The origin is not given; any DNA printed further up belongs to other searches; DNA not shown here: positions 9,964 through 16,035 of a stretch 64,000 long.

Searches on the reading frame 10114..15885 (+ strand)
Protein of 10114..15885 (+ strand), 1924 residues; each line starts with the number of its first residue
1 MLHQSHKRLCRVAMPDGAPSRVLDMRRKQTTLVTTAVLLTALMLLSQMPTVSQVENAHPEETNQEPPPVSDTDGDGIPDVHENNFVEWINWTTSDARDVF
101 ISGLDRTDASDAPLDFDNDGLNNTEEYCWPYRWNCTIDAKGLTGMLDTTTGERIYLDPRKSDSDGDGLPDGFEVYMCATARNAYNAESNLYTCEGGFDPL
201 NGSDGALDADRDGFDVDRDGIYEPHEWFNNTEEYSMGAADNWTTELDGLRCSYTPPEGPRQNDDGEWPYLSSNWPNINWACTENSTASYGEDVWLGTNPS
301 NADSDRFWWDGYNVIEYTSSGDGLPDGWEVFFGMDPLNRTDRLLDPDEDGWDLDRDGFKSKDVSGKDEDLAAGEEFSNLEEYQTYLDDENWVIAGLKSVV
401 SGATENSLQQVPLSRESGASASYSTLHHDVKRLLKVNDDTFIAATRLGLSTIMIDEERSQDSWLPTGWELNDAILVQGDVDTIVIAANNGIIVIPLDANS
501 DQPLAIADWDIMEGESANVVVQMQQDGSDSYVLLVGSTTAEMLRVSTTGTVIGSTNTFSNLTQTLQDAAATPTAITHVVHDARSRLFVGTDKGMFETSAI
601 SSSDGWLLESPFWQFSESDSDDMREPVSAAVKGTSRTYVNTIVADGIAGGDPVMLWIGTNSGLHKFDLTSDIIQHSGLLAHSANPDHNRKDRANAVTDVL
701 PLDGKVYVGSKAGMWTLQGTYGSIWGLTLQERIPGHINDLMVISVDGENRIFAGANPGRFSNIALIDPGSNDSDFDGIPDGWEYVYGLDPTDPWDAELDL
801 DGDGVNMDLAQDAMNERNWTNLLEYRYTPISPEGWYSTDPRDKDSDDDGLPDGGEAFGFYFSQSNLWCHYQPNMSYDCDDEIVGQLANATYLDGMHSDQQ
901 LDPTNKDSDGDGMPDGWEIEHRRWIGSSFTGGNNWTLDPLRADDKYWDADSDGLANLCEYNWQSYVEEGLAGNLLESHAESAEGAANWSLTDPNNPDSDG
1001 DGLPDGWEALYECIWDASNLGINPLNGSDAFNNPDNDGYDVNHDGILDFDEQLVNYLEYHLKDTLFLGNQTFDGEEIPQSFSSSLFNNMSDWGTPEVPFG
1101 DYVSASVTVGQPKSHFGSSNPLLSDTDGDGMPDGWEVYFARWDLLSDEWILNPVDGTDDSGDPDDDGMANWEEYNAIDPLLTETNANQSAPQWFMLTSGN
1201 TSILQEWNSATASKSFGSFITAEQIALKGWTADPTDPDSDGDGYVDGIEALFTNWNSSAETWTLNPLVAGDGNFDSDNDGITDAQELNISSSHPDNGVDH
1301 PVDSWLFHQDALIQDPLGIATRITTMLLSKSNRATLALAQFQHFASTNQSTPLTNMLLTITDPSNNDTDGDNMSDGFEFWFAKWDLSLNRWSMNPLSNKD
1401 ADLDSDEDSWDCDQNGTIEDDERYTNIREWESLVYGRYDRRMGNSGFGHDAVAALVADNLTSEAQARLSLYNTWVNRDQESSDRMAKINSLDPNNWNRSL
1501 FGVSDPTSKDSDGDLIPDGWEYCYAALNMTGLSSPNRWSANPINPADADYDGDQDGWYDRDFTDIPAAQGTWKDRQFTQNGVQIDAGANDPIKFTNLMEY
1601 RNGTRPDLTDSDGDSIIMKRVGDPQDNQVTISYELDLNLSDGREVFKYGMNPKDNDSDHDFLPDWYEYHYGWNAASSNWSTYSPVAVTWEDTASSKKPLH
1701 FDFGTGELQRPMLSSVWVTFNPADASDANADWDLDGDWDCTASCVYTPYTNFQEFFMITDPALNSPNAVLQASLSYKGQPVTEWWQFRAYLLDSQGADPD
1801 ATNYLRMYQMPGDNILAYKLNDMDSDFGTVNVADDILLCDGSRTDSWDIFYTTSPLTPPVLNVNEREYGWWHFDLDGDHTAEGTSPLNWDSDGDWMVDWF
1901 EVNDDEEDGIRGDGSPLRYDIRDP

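Call 23: search_protein_families(library=pfam, proteins=[window:10114-15885:+], max_evalue=0.001)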
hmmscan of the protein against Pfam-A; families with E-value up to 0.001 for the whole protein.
window:10114-15885:+ (1924 aa): 1 family
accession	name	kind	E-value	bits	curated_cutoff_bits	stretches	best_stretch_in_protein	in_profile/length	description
PF18884.5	TSP3_bac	-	5.9e-07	29.7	25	0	1125-1137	1-13/22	Bacterial TSP3 repeat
